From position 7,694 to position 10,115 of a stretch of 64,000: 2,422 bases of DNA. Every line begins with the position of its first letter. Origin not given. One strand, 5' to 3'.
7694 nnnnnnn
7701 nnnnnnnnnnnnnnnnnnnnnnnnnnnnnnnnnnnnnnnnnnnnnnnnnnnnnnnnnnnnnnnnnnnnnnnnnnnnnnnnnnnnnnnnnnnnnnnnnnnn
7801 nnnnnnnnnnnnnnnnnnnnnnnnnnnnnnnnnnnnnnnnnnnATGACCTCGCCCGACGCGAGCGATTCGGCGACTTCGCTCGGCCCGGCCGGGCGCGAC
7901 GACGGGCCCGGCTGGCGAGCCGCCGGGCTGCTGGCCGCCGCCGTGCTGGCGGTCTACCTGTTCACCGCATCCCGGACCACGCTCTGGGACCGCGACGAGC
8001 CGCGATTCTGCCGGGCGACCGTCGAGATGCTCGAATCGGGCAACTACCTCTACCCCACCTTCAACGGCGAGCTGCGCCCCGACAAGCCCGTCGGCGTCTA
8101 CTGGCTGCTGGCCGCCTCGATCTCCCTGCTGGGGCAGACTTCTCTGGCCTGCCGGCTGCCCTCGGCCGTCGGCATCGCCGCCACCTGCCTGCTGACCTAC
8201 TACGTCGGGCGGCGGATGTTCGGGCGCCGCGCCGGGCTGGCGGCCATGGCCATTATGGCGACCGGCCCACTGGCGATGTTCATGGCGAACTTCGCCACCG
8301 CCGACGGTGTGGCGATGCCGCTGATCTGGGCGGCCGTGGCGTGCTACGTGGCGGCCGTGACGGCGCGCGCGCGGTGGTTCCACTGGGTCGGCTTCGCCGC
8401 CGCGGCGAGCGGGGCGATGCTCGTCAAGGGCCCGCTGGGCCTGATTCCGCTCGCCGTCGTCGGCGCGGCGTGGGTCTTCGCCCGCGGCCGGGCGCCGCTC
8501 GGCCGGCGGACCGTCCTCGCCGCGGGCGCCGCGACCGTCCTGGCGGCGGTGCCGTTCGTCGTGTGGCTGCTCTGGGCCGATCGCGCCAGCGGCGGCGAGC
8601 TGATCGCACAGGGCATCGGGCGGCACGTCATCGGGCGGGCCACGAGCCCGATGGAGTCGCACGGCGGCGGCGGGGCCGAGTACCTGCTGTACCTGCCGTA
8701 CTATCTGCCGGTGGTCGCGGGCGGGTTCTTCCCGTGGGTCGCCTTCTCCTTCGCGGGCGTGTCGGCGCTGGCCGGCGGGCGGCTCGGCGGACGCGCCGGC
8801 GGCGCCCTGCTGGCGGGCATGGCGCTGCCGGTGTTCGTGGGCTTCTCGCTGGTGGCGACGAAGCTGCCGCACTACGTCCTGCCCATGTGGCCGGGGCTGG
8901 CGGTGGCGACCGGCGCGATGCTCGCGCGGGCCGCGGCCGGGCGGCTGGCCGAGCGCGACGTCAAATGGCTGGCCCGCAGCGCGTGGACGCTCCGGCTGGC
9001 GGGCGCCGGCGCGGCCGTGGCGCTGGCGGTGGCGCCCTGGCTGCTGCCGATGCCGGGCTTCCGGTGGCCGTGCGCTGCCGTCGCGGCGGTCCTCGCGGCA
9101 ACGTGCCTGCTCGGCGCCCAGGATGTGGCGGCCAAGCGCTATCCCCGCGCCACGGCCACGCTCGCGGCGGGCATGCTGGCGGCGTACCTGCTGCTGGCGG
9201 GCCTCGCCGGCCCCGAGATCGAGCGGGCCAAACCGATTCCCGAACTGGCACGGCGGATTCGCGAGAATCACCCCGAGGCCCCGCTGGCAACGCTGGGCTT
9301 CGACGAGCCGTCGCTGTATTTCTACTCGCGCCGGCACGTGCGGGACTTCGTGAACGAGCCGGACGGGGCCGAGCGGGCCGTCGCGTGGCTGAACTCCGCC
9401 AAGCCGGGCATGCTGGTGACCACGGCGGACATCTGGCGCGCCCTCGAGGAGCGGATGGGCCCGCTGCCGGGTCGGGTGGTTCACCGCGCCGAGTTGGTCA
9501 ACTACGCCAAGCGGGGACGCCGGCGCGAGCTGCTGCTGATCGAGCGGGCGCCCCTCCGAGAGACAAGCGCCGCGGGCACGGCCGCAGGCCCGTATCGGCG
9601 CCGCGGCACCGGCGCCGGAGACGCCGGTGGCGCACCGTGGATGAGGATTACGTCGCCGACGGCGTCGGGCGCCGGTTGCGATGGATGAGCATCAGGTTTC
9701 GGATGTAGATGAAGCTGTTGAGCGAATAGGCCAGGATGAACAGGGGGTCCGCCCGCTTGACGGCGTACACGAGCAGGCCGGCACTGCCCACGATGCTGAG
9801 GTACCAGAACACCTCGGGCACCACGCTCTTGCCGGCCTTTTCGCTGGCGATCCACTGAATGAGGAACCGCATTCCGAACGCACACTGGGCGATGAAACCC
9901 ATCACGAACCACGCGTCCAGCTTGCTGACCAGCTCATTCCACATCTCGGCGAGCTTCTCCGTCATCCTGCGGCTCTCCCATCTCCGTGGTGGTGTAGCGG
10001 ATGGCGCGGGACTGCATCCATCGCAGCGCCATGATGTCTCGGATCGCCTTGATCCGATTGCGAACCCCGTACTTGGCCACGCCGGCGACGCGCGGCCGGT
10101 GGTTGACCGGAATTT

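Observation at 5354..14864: Compact envelope glycoconjugate-modification locus: two ArnT-like GT-C enzymes, GT2 + LAB_N, GT87, an EEP phosphoesterase and three CX5R phosphatases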

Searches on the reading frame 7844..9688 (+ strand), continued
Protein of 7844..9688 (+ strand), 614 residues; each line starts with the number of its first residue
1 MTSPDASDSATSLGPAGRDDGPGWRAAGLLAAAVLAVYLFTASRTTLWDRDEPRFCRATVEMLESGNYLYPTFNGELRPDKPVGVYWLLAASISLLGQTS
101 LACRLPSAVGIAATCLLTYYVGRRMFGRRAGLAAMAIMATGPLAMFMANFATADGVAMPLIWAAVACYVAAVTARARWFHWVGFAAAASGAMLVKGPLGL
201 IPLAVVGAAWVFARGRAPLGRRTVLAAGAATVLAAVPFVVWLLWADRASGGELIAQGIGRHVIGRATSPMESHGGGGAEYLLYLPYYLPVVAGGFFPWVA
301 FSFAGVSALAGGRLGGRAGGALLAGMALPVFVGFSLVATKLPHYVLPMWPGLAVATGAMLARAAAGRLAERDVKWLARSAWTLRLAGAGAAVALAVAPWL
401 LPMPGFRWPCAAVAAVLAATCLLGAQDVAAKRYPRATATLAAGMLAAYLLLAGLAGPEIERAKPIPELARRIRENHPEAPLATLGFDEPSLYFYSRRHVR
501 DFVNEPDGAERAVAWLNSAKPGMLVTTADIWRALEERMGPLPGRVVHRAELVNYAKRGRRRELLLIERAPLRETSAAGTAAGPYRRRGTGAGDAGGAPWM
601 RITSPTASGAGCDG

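Call 89: search_solved_structures(query=A1, max_evalue=0.001, show_alignments=1)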
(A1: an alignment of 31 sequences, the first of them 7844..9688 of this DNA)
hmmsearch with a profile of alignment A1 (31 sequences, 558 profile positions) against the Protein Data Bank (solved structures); distinct sequences matched with E-value up to 0.001: 1.
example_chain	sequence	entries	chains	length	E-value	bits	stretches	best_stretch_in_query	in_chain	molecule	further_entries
5ezm_A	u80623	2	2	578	5.3e-31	111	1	15-497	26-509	4-amino-4-deoxy-L-arabinose transferase or related glycosyltransferases of PMT family | 4-amino-4-deoxy-L-arabinose (L-Ara4N) transferase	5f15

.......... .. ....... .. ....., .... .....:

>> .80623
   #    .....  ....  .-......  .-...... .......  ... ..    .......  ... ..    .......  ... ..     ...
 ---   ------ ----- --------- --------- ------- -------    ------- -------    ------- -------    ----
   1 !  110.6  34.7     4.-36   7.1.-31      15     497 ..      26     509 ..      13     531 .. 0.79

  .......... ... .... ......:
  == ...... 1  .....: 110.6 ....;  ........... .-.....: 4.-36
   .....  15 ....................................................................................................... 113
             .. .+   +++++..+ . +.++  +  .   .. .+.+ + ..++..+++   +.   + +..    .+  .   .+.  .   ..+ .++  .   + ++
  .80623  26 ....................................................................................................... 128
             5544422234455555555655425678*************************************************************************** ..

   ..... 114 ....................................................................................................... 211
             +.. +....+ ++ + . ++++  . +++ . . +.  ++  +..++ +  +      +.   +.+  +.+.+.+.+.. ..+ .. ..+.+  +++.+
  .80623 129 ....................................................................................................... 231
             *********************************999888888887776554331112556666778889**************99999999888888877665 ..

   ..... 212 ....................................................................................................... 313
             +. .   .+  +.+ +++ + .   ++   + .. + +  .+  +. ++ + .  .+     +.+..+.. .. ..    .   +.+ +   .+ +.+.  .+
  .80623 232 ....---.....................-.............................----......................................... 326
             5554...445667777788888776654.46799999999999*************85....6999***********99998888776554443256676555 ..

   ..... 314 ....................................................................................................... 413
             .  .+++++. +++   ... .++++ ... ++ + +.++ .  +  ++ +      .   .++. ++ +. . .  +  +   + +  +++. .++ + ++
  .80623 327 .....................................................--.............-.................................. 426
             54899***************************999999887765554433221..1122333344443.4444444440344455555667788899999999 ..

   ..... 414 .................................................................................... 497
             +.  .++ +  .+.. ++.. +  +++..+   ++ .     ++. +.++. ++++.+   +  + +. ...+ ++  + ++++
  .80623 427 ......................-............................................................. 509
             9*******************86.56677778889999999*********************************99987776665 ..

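Call 92: search_protein_families(library=pfam, proteins=[L079:10963-12735:-, L079:14341-17868:+], max_evalue=0.001)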
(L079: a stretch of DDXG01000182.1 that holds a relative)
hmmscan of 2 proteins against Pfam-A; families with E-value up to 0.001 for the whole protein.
L079:10963-12735:- (590 aa): 2 families
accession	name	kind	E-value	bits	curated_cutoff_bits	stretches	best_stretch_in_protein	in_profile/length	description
PF02366.24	PMT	-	5.6e-15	56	22.7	1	37-236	23-235/245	Dolichyl-phosphate-mannose-protein mannosyltransferase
PF13231.12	PMT_2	-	1.1e-06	29.4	26.1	1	73-229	1-153/160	Dolichyl-phosphate-mannose-protein mannosyltransferase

L079:14341-17868:+ (1175 aa): 5 families
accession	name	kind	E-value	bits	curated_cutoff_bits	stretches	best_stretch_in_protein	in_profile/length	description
PF13620.12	CarboxypepD_reg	-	6e-30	103.9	32.3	2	600-682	4-76/82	Carboxypeptidase regulatory-like domain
PF05569.17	Peptidase_M56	-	1e-27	97.5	31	1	75-303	43-263/296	BlaR1 peptidase M56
PF13715.12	CarbopepD_reg_2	-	3e-10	40.4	32.2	0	600-669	3-57/88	CarboxypepD_reg-like domain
PF01435.24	Peptidase_M48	-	0.00014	22.2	20.3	1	228-278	57-109/186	Peptidase family M48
PF20598.4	DUF6795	-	0.00051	20.7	27.4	0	607-653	8-47/103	Domain of unknown function (DUF6795)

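Call 100: search_protein_families(library=pfam, proteins=[L170:3116-7525:+, L071:5674-6834:+, L071:7977-10724:+, L079:7417-8247:+, L079:4443-6494:+, L171:1015-2007:-], max_evalue=0.001)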
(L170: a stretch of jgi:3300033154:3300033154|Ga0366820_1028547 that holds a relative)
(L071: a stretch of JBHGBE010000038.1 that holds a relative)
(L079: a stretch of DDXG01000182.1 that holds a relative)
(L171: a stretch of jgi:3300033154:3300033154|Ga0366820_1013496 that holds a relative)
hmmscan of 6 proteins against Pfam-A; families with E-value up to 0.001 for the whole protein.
L170:3116-7525:+ (1470 aa): 1 family
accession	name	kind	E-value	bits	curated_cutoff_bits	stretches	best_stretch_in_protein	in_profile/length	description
PF01471.23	PG_binding_1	-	5.5e-05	23.7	23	1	230-288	3-54/57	Putative peptidoglycan binding domain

L071:5674-6834:+ (386 aa): 1 family
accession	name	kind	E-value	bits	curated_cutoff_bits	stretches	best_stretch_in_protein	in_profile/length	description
PF00437.27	T2SSE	-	3.7e-50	171.1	24.9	1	45-313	11-275/370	Type II/IV secretion system protein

L071:7977-10724:+ (915 aa): 1 family
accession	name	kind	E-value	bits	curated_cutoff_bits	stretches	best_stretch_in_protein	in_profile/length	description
PF13360.13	PQQ_2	-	6.5e-08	33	27.6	0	448-498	52-98/233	Outer membrane protein assembly factor BamB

L079:7417-8247:+ (276 aa): 1 family
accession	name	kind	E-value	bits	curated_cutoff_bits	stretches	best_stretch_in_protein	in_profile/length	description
PF04028.18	DUF374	-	3.8e-23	81.3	26.8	1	106-172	3-69/69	Domain of unknown function (DUF374)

L079:4443-6494:+ (683 aa): 6 families
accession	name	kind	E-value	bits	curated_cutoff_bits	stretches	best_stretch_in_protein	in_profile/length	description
PF00005.33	ABC_tran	-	2e-30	106.6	25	1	392-539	3-137/137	ABC transporter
PF00664.28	ABC_membrane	-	3.5e-23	83.1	28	1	91-324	36-270/274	ABC transporter transmembrane region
PF13304.12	AAA_21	-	1.8e-07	32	27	1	472-566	169-296/304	AAA domain, putative AbiEii toxin, Type IV TA system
PF13191.12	AAA_16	-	0.00011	23.1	32.6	1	399-533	23-166/167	AAA ATPase domain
PF02463.25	SMC_N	-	0.0002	21.3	40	0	511-579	137-209/220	RecF/RecN/SMC N terminal domain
PF13401.12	AAA_22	-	0.00072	20.3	27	0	399-446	4-33/130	AAA domain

L171:1015-2007:- (330 aa): 0 families

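Call 101: search_protein_families(library=pfam, proteins=[L079:1340-2029:+, L079:2518-3468:-, L079:3759-4400:+, L079:6298-7230:+, L079:18056-19660:-, L079:8520-9257:+, L071:147-1004:+, L071:1326-2204:+, L071:10748-11680:-, L071:6967-7533:+], max_evalue=0.001)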
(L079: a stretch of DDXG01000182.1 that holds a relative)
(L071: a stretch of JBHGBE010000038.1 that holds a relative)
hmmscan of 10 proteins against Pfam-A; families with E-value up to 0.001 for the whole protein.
L079:1340-2029:+ (229 aa): 0 families

L079:2518-3468:- (316 aa): 1 family
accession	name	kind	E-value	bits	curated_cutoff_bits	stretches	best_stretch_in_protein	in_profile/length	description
PF07475.17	Hpr_kinase_C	-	0.00018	21.5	33.3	1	147-190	10-53/171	HPr Serine kinase C-terminal domain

L079:3759-4400:+ (213 aa): 0 families

L079:6298-7230:+ (310 aa): 1 family
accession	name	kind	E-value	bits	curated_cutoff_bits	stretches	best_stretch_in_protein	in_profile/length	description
PF14907.12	NTP_transf_5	-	3.2e-20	73.2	31.2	1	14-213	32-241/249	Uncharacterised nucleotidyltransferase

L079:18056-19660:- (534 aa): 0 families

L079:8520-9257:+ (245 aa): 5 families
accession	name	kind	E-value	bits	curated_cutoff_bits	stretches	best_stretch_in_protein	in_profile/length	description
PF13350.11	Y_phosphatase3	-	3.9e-07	30.7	22.2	1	142-180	118-155/240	Tyrosine phosphatase family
PF22784.1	PTP-SAK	-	5.2e-06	27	27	1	68-179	2-113/153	Swiss Army Knife protein, DSP-PTPase phosphatase domain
PF00782.25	DSPc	-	9.8e-05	22.6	33.5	1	147-205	67-117/133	Dual specificity phosphatase, catalytic domain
PF22741.1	PTP-NADK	-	0.00032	20.6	27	1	77-171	29-126/163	DSP-PTPase phosphatase fused to NAD+ Kinase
PF22785.1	Tc-R-P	-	0.0008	20.4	27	0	80-172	7-98/106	Polymorphic toxin system, DSP-PTPase phosphatase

L071:147-1004:+ (285 aa): 0 families

L071:1326-2204:+ (292 aa): 0 families

L071:10748-11680:- (310 aa): 3 families
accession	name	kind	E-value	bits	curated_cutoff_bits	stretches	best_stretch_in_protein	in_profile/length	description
PF09224.18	DUF1961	-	3.2e-27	95.7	25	1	91-295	12-213/214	Domain of unknown function (DUF1961)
PF19763.6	DUF6250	-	5.9e-06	26.7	26.9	1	194-284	63-156/165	Domain of unknown function (DUF6250)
PF06439.18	3keto-disac_hyd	-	1.1e-05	26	26.8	1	91-295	9-185/187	3-keto-disaccharide hydrolase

L071:6967-7533:+ (188 aa): 0 families

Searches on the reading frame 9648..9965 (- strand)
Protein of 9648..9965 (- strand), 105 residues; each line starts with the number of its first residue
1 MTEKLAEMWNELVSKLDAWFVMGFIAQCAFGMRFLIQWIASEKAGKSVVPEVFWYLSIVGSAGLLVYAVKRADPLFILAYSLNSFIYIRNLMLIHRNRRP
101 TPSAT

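Call 6: search_protein_families(library=pfam, proteins=[window:9648-9965:-], max_evalue=0.01)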
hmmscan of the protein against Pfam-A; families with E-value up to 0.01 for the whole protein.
window:9648-9965:- (105 aa): 1 family
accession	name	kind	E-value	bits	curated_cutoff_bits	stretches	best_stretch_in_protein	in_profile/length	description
PF07578.16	LAB_N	-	1.9e-29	102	26.7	1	22-92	1-71/71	Lipid A Biosynthesis N-terminal domain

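Call 12: search_protein_families(library=ncbifam, proteins=[window:9648-9965:-], max_evalue=0.01)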
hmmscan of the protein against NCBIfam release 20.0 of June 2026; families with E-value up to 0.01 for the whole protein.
window:9648-9965:- (105 aa): 1 family
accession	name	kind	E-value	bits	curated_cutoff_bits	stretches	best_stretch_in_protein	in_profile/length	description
NF002173.0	PRK01021.1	equivalog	4.9e-14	51.8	1033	1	19-99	140-220/610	lipid-A-disaccharide synthase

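Call 74: predict_structure(protein=window:9648-9965:-)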
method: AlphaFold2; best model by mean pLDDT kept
length: 105 residues; sequences in the alignment: 1
mean_pLDDT: 75.0   pTM: 0.53
mean pLDDT of the five models: 75.0, 71.3, 70.5, 61.5, 61.2
residues with pLDDT >= 90: 3; 70-90: 76; 50-70: 25; < 50: 1
segments of 3 or more residues with pLDDT < 50: none
pLDDT, mean of each block of 10 residues (from residue 1): 88 81 78 72 64 74 81 79 78 67 51
secondary structure, 60 per line:
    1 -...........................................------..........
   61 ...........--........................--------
elements in order: H2-44 H51-71 H74-97

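Call 77: fold_search(model_id=the predicted structure, library=pdb)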
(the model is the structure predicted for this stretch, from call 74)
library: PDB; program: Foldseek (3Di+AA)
matches with E <= 10: 86; with E <= 0.001: 0
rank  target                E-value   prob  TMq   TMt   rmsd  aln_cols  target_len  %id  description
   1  4x5m_B                3.0e-01  0.75  0.45  0.50   5.2        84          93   20  Crystal structure of SemiSWEET in the inward-open conformation (released 2015-01-21)
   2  4x5n_D                5.4e-01  0.44  0.40  0.45   5.7        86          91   16  Crystal structure of SemiSWEET in the inward-open and outward-open conformations (released 2015-01-21)
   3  4rng_A                9.2e-01  0.15  0.31  0.37   5.9        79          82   20  Crystal structure of a bacterial homologue of SWEET transporters (released 2014-11-19)
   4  3ptr                  1.5e+00  0.21  0.38  0.14   4.3        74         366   16  PHF2 Jumonji domain (released 2011-01-26)
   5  4nwp_B                2.0e+00  0.10  0.30  0.24   7.3        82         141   12  Computationally Designed Two-Component Self-Assembling Tetrahedral Cage, T33-21, Crystallized in Space Group R32 (released 2014-05-28)
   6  7eeb_M                2.2e+00  0.23  0.44  0.41   3.7        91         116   13  Structure of the CatSpermasome (released 2021-07-28)
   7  8f8y_A                2.2e+00  0.18  0.37  0.13   4.4        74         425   15  PHF2 (PHD+JMJ) in Complex with VRK1 N-Terminal Peptide (released 2023-01-18)
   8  4nwq_A                2.8e+00  0.08  0.30  0.24   6.8        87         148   10  Computationally Designed Two-Component Self-Assembling Tetrahedral Cage, T33-21, Crystallized in Space Group F4132 (released 2014-05-28)
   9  3pus_B                3.4e+00  0.13  0.38  0.15   4.3        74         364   15  PHF2 Jumonji-NOG-Ni(II) (released 2011-01-26)
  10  4nwp_A                3.4e+00  0.07  0.31  0.24   6.8        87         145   10  Computationally Designed Two-Component Self-Assembling Tetrahedral Cage, T33-21, Crystallized in Space Group R32 (released 2014-05-28)
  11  8a3w_ST               3.6e+00  0.20  0.43  0.32   8.4        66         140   14  CRYO-EM STRUCTURE OF LEISHMANIA MAJOR 80S RIBOSOME : WILD TYPE (released 2023-12-20)
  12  8fmw_T                3.6e+00  0.09  0.31  0.37   7.6        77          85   14  The structure of a hibernating ribosome in the Lyme disease pathogen (released 2023-11-08)
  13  6az1_T                3.9e+00  0.21  0.43  0.32   6.5        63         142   14  Cryo-EM structure of the small subunit of Leishmania ribosome bound to paromomycin (released 2017-12-06)
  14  5aj0_BN               3.9e+00  0.16  0.42  0.30   8.8        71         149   18  Cryo electron microscopy of actively translating human polysomes (POST state). (released 2015-05-20)
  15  4nwp_C                3.9e+00  0.06  0.30  0.24   7.1        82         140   11  Computationally Designed Two-Component Self-Assembling Tetrahedral Cage, T33-21, Crystallized in Space Group R32 (released 2014-05-28)
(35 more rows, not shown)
